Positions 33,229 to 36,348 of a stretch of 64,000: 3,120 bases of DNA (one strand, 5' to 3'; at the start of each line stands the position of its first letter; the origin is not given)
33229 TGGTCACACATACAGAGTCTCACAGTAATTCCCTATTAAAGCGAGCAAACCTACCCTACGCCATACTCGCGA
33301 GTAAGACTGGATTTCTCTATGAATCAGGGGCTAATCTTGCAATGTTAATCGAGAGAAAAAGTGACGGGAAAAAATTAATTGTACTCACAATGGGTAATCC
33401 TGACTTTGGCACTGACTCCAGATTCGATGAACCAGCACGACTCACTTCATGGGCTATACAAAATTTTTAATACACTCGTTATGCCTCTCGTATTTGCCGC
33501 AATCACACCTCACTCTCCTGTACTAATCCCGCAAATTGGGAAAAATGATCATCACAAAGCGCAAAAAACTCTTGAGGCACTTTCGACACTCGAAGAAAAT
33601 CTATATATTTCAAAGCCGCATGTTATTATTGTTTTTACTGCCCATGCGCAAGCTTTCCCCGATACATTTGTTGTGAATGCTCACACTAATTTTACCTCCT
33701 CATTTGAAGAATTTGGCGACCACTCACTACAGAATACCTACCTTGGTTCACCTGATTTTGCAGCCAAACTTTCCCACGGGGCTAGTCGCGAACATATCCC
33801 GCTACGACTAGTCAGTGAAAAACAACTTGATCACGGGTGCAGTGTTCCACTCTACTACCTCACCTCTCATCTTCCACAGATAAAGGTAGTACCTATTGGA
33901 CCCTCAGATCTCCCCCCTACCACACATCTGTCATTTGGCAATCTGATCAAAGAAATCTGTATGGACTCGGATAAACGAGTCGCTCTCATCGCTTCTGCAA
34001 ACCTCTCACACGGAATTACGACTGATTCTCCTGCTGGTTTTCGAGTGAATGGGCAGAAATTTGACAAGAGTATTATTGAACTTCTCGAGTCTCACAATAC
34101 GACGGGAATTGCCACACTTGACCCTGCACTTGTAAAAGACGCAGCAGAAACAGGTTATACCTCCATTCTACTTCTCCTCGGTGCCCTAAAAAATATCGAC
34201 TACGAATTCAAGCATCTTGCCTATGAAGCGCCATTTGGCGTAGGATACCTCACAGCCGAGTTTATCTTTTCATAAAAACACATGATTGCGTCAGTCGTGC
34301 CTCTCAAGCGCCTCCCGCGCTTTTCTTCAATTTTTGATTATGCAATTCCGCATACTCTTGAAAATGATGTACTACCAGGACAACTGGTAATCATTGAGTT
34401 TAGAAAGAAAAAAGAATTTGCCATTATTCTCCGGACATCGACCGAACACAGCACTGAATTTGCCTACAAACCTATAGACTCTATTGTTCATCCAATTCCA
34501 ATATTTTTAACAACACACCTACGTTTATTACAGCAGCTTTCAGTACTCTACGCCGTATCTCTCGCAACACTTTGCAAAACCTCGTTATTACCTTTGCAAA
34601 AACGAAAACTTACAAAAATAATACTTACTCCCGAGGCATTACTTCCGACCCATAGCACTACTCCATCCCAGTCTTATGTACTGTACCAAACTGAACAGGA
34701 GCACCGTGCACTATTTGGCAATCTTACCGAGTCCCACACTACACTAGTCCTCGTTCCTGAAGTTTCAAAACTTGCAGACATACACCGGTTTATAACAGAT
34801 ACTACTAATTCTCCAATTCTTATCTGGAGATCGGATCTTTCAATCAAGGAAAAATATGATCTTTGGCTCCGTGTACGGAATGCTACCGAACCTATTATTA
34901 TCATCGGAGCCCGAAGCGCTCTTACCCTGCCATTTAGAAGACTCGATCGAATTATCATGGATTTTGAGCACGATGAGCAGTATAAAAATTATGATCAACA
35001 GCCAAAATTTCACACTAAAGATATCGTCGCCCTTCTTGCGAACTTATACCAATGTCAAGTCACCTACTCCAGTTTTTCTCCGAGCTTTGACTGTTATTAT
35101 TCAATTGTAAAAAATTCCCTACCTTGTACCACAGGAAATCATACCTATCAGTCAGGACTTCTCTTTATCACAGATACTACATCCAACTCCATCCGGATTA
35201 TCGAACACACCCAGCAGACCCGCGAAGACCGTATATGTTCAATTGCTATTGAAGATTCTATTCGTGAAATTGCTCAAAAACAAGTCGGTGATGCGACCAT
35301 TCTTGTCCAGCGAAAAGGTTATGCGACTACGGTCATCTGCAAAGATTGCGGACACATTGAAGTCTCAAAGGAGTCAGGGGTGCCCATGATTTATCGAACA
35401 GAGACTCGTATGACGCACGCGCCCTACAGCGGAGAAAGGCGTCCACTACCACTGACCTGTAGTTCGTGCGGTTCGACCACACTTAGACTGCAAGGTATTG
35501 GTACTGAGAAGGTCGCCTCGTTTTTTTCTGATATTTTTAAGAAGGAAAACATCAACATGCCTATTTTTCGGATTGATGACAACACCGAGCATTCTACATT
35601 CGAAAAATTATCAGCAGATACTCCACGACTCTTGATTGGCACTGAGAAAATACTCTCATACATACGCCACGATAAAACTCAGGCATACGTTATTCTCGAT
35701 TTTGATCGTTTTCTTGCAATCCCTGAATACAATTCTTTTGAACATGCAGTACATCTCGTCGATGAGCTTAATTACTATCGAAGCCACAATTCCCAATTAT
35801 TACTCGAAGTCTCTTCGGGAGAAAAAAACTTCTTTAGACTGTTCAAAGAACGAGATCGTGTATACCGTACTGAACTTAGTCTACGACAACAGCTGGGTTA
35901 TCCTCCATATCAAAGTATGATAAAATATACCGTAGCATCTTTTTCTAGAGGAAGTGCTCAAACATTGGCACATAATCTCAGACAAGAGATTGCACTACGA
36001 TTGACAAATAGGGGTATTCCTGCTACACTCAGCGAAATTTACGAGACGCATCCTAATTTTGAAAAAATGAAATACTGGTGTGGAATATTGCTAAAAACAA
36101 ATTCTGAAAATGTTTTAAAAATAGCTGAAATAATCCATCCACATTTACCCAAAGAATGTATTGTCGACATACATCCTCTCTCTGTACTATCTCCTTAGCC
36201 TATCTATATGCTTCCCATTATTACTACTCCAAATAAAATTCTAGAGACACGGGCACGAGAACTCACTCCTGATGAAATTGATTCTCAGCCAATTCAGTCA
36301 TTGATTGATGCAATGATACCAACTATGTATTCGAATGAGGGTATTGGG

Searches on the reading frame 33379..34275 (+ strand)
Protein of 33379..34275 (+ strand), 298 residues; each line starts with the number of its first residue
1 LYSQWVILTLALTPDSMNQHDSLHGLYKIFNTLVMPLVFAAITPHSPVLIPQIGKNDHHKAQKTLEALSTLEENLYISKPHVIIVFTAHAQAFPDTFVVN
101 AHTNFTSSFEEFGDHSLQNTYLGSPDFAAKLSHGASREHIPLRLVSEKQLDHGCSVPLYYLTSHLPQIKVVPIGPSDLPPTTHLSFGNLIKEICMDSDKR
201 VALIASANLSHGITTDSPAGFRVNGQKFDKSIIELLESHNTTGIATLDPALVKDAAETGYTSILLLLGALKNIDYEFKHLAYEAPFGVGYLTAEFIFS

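Call 113: search_protein_families(library=pfam, proteins=[window:33379-34275:+], max_evalue=0.0001)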
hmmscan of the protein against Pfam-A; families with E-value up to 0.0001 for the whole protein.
window:33379-34275:+ (298 aa): 2 families
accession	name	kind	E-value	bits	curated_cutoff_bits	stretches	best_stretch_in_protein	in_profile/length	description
PF02900.23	LigB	-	2.1e-35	122.5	26.3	1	40-290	2-266/269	Catalytic LigB subunit of aromatic ring-opening dioxygenase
PF01875.22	Memo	-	9.8e-09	35.2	27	1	149-283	119-250/269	Memo-like protein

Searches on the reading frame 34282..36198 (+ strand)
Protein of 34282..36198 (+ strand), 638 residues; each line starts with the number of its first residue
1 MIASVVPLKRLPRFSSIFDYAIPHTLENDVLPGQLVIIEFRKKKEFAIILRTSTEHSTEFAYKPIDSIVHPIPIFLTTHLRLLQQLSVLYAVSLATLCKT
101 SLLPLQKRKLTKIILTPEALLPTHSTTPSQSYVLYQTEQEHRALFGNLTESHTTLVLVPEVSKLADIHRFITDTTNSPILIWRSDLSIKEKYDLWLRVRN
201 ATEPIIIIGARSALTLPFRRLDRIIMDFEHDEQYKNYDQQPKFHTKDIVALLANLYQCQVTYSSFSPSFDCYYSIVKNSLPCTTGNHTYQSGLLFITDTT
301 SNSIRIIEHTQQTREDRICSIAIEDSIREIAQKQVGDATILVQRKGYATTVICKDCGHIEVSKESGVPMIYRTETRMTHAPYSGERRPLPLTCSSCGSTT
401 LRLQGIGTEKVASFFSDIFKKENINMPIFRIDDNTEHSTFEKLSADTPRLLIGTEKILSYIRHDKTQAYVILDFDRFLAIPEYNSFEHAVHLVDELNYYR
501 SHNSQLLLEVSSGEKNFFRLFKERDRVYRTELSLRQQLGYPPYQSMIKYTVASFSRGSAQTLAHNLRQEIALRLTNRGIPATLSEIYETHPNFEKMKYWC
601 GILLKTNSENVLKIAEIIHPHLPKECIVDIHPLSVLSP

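Call 113: search_protein_families(library=pfam, proteins=[window:34282-36198:+], max_evalue=0.0001)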
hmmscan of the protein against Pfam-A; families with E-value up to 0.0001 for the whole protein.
window:34282-36198:+ (638 aa): 1 family
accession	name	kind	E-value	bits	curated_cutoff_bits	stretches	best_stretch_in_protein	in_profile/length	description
PF17764.6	PriA_3primeBD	-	8.6e-12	45.2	22.7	1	12-101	7-94/96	3'DNA-binding domain (3'BD)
